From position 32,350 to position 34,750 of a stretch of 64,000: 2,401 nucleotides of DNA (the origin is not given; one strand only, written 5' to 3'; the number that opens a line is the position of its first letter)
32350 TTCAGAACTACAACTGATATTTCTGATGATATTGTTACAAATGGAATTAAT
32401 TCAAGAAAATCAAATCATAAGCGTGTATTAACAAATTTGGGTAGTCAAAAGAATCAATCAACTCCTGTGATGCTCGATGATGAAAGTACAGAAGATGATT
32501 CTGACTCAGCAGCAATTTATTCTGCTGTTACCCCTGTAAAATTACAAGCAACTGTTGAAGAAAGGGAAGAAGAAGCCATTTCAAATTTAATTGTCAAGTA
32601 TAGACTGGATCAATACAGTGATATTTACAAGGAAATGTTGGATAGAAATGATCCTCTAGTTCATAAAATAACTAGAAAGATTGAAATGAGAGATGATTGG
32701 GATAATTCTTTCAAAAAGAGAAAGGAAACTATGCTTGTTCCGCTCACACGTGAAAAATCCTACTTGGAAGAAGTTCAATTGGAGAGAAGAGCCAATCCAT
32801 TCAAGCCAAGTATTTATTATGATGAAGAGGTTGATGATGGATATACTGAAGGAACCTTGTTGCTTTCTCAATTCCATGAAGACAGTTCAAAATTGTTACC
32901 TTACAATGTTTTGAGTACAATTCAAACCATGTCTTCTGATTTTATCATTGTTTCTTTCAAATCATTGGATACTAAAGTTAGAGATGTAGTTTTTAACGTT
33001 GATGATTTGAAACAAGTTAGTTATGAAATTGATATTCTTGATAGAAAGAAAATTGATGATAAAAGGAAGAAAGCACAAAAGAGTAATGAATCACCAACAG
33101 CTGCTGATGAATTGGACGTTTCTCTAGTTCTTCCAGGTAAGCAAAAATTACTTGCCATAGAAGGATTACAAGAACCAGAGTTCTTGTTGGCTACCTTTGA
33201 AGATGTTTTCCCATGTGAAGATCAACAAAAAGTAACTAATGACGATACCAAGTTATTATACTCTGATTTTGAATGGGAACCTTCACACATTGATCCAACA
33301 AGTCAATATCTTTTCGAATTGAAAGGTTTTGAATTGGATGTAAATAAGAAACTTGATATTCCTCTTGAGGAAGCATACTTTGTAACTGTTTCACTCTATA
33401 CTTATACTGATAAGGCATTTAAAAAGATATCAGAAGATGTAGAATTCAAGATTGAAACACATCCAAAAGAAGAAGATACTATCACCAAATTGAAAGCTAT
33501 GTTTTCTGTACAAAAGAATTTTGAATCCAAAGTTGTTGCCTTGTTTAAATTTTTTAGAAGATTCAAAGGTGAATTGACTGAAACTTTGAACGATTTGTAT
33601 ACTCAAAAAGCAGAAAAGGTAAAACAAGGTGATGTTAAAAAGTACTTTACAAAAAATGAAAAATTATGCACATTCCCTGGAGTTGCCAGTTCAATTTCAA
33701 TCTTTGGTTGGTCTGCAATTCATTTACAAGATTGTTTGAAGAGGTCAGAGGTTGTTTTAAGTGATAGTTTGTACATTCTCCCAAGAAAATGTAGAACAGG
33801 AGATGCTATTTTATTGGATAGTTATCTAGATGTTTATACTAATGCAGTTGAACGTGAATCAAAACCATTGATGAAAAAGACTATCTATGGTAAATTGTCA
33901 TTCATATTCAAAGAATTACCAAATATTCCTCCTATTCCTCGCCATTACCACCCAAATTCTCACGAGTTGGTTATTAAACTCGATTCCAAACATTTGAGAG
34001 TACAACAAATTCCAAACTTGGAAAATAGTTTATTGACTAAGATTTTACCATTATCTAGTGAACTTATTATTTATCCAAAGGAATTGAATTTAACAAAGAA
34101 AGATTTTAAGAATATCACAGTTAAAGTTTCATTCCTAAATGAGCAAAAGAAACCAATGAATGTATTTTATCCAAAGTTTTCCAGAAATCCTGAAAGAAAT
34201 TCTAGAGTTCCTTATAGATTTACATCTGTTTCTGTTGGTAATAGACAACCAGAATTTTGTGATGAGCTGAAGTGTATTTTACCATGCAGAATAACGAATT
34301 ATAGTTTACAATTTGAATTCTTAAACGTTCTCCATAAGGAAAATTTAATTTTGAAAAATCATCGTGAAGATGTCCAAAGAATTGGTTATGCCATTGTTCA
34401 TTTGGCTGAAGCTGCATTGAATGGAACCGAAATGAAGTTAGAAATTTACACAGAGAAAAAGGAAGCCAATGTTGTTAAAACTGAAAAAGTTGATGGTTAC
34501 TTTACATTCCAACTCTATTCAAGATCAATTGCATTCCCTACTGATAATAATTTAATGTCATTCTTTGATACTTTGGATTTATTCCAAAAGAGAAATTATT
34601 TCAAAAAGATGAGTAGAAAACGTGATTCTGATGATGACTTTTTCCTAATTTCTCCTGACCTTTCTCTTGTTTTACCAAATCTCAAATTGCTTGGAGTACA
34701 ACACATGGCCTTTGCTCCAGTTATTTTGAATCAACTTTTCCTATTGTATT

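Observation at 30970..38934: Intronless 8-kb DOCK-family GEF with an N-terminal ankyrin-like segment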

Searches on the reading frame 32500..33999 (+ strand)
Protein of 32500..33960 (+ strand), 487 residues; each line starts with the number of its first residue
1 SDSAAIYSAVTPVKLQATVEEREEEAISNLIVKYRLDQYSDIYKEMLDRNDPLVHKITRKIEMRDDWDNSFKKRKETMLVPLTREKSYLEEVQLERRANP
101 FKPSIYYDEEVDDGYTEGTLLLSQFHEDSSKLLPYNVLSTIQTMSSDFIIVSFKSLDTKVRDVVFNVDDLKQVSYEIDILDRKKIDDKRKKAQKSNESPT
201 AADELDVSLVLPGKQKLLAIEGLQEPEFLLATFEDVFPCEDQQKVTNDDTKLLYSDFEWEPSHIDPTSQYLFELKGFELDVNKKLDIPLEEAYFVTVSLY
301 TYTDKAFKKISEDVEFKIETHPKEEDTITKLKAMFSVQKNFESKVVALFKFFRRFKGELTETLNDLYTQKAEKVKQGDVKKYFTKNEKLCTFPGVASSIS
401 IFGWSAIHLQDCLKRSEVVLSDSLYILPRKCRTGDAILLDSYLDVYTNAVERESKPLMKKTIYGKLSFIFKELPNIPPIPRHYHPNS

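Call 44: search_protein_families(library=pfam, proteins=[window:32500-33960:+], max_evalue=10)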
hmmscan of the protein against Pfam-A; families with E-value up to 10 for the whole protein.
window:32500-33960:+ (487 aa): 0 families

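Call 65: search_solved_structures(query=A3, max_evalue=10, show_alignments=1)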
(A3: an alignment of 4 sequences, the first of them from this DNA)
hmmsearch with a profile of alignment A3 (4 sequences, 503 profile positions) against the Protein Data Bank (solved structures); distinct sequences matched with E-value up to 10: 0.

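Call 72: predict_structure(alignment_id=A3)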
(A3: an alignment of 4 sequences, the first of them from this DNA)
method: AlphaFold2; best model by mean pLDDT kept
length: 490 residues; sequences in the alignment: 4
mean_pLDDT: 41.6   pTM: 0.39
mean pLDDT of the five models: 41.6, 40.2, 38.5, 36.0, 32.3
residues with pLDDT >= 90: 0; 70-90: 75; 50-70: 54; < 50: 361
segments of 3 or more residues with pLDDT < 50: 1-15, 21-26, 28-30, 42-47, 49-255, 271-280, 310-320, 346-389, 413-423, 437-453, 466-490
pLDDT, mean of each block of 10 residues (from residue 1): 35 48 48 50 49 39 27 28 31 25 28 25 25 24 24 24 21 26 25 22 21 24 26 27 29 55 71 35 75 76 70 38 73 81 50 32 29 27 35 73 78 44 58 53 39 66 57 38 38
secondary structure, 60 per line:
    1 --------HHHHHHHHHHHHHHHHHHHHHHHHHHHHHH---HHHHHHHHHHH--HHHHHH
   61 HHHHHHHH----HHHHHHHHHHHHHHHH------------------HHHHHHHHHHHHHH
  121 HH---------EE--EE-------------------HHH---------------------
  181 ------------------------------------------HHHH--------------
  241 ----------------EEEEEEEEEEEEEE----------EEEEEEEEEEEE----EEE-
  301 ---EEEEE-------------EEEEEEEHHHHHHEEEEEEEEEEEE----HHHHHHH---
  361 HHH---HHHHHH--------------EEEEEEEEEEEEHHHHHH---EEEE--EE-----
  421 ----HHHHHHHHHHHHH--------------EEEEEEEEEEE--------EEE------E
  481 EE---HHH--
elements in order: H9-38 H42-52 H55-68 H73-88 H107-122 H223-226 E257-270 E281-292 E297-299 E304-308 E322-328 H329-334 E335-346 H351-357 H367-372 E387-398 H399-404 E408-411 H425-437 E452-462 E471-473 E480-482

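Call 74: fold_search(model_id=the predicted structure, library=pdb)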
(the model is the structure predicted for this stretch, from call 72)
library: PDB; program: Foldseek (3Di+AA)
matches with E <= 10: 592; with E <= 0.001: 2
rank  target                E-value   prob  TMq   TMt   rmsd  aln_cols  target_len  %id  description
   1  7cly                  5.6e-04  1.00  0.21  0.46   8.8       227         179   12  Structure of the DOCK8 DHR-1 domain crystallized with di-C8-phosphatidylinositol-(4,5)-bisphosphate (released 2021-02-10)
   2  7clx                  7.1e-04  1.00  0.20  0.45   9.3       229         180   13  Crystal structure of the DOCK8 DHR-1 domain (released 2021-02-10)
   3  3l4c_B                2.4e-03  0.99  0.19  0.45   8.7       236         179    9  Structural basis of membrane-targeting by Dock180 (released 2010-02-23)
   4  3l4c_A                3.9e-03  0.99  0.21  0.48   9.1       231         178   10  Structural basis of membrane-targeting by Dock180 (released 2010-02-23)
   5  7as6                  4.2e-03  1.00  0.18  0.58   7.0       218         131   12  2.0 angstrom structure of plant Extended Synaptotagmin 1, C2A domain (released 2021-08-18)
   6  7a1r_A                5.0e-03  1.00  0.17  0.56   8.0       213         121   10  Crystal structure of the C2B domain of Trypanosoma brucei extended synaptotagmin (E-Syt) (released 2021-06-02)
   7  3l9b                  5.0e-03  0.99  0.17  0.51   7.7       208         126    8  Crystal Structure of Rat Otoferlin C2A (released 2011-01-19)
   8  7atp                  6.3e-03  0.99  0.17  0.56   9.2       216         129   10  2.0 angstrom structure in complex with Ca of plant Extended Synaptotagmin 1, C2A domain (released 2021-08-18)
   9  3b7y_B                8.4e-03  1.00  0.20  0.60   6.8       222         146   12  Crystal structure of the C2 Domain of the E3 Ubiquitin-Protein Ligase NEDD4 (released 2007-11-27)
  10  8xm7_B                1.0e-02  0.99  0.24  0.11   7.2       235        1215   13  Cryo-EM structure of the RhoG/DOCK5/ELMO1/Rac1 complex: RhoG/DOCK5/ELMO1 focused map (released 2024-06-26)
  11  8tsd_A                1.1e-02  0.99  0.21  0.11   9.8       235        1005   10  Human PI3K p85alpha/p110alpha bound to RLY-2608 (released 2023-11-22)
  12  8dcp_A                2.0e-02  0.98  0.20  0.10   6.4       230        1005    7  PI 3-kinase alpha with nanobody 3-126 (released 2022-09-21)
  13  8tu6_A                2.2e-02  0.98  0.20  0.11   7.5       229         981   10  CryoEM structure of PI3Kalpha (released 2023-11-15)
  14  8soa_A                2.2e-02  0.96  0.19  0.10  11.1       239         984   11  Phosphoinositide phosphate 3 kinase gamma bound with ATP (released 2024-04-03)
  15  8v8u_A                2.3e-02  0.99  0.21  0.10   5.9       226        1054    8  PI3Ka H1047R co-crystal structure with inhibitor in cryptic pocket near H1047R (compound 12). (released 2024-03-20)
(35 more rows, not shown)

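Call 80: find_related_loci(query=A3, collection=metagenome_contigs, flank=10000)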
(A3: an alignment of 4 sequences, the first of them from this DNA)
Query A3 (490 aa) in metagenome_contigs; peptide patterns used: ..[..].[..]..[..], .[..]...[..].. (x = any residue, [..] = any of these).
600 stretches matched a pattern, but none encodes a relative of the query by tblastn (E <= 1e-3).

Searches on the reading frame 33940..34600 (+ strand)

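Call 44: search_protein_families(library=pfam, proteins=[window:33940-34600:+], max_evalue=10)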
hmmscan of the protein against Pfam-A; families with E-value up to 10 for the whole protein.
window:33940-34600:+ (220 aa): 4 families
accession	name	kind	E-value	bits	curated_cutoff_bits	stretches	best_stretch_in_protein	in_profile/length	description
PF14429.12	DOCK-C2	-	1.9e-14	54.4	33.6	1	40-189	6-147/187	C2 domain in Dock180 and Zizimin proteins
PF00051.23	Kringle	-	0.15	12.8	34.3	1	62-112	32-79/79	Kringle domain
PF22708.2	S1CSD-TOTE-1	-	0.17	11.8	27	1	171-192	16-37/65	S1/CSD-like domain 1 of the TOTE conflict systems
PF08669.17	GCV_T_C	-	0.29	11.5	25.9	1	147-182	43-77/80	Glycine cleavage T-protein C-terminal barrel domain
